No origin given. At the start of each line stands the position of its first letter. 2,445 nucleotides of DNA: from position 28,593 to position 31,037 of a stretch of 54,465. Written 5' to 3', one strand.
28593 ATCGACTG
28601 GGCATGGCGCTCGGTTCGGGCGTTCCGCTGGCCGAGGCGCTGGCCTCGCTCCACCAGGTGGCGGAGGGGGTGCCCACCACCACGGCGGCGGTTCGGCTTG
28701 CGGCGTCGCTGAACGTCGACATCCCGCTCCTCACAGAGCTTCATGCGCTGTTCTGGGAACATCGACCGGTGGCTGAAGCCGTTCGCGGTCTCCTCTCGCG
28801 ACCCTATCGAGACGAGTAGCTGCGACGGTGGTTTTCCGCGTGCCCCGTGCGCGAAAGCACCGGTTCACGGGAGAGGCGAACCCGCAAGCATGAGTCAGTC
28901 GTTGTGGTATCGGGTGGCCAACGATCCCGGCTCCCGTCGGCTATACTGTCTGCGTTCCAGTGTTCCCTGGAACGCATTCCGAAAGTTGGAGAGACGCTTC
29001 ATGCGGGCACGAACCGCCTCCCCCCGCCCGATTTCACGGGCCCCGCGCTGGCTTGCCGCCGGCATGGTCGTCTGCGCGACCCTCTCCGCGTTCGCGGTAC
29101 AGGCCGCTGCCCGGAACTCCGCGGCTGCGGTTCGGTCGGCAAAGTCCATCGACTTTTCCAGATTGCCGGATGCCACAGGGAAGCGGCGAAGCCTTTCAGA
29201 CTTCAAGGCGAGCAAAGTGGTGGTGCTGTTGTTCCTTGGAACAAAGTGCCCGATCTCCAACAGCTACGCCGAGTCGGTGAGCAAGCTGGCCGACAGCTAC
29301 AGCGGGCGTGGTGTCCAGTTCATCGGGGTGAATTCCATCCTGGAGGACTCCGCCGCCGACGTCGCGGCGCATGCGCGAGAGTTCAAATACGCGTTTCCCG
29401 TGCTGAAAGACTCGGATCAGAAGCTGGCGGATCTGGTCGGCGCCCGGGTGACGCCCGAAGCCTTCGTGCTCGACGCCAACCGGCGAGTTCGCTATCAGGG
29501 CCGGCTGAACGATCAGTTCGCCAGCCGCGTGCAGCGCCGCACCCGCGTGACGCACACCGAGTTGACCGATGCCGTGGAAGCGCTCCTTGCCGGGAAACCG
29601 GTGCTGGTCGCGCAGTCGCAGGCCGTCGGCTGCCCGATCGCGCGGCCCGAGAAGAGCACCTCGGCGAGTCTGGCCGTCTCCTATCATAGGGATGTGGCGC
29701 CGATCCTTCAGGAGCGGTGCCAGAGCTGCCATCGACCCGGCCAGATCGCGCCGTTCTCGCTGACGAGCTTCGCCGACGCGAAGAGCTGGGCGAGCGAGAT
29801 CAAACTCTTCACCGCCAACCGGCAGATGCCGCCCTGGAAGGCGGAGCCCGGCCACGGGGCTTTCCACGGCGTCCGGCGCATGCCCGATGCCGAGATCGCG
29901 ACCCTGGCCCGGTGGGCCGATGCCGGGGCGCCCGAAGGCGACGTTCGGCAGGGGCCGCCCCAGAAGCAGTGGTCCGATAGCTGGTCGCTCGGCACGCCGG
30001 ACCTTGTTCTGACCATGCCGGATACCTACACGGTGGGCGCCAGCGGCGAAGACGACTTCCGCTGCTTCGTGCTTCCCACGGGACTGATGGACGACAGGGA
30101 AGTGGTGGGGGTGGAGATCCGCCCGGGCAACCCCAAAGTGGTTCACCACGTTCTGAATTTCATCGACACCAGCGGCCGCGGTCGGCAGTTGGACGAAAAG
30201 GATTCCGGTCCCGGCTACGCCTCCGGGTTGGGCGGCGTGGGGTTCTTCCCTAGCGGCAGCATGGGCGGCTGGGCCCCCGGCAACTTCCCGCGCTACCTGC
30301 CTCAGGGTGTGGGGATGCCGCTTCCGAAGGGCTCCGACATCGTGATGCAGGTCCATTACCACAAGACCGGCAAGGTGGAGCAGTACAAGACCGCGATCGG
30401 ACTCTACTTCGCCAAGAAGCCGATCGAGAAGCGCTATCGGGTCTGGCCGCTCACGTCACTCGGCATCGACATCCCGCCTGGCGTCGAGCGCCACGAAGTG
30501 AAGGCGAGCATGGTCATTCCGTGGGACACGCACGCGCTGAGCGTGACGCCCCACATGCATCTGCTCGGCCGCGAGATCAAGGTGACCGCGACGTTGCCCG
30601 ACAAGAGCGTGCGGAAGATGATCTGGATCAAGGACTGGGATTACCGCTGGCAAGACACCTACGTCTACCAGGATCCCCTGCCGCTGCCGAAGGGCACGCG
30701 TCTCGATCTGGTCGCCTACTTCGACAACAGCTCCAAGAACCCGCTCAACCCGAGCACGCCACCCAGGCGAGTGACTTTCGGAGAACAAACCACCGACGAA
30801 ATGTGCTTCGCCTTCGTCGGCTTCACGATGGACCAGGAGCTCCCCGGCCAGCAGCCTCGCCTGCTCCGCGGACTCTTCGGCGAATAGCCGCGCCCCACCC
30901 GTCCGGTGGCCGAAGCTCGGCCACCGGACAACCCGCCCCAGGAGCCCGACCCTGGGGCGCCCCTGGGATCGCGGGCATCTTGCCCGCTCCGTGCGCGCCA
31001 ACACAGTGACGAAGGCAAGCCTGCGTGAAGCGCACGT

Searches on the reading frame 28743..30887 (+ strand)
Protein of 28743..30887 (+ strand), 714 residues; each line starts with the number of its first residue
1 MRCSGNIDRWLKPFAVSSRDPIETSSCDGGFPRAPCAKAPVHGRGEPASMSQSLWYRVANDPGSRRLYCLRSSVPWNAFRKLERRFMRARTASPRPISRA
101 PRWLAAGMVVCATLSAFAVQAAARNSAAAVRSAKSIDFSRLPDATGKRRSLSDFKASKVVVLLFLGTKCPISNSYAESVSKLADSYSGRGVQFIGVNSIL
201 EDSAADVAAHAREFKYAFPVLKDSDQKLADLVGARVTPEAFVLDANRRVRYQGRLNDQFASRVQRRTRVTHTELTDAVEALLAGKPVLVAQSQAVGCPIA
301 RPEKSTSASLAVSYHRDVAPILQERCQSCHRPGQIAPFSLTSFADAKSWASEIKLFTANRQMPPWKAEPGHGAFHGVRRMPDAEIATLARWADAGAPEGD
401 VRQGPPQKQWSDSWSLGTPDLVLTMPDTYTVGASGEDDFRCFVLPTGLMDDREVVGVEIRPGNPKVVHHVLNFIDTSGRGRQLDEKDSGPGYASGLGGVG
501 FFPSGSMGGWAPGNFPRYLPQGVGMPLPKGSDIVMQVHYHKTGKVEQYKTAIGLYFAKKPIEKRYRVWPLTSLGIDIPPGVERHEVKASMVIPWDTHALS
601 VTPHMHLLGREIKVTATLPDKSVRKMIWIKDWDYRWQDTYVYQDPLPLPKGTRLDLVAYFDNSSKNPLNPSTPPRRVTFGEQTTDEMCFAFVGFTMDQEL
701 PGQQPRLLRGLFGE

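Call 79: search_protein_families(library=pfam, proteins=[window:28743-30887:+], max_evalue=0.00001)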
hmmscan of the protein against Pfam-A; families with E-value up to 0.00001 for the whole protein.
window:28743-30887:+ (714 aa): 2 families
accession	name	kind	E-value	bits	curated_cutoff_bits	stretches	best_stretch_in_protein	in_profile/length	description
PF00578.27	AhpC-TSA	-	6.5e-16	58.8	26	1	141-251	10-123/124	AhpC/TSA family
PF08534.16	Redoxin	-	9.1e-13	48.7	26.6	1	139-257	10-136/148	Redoxin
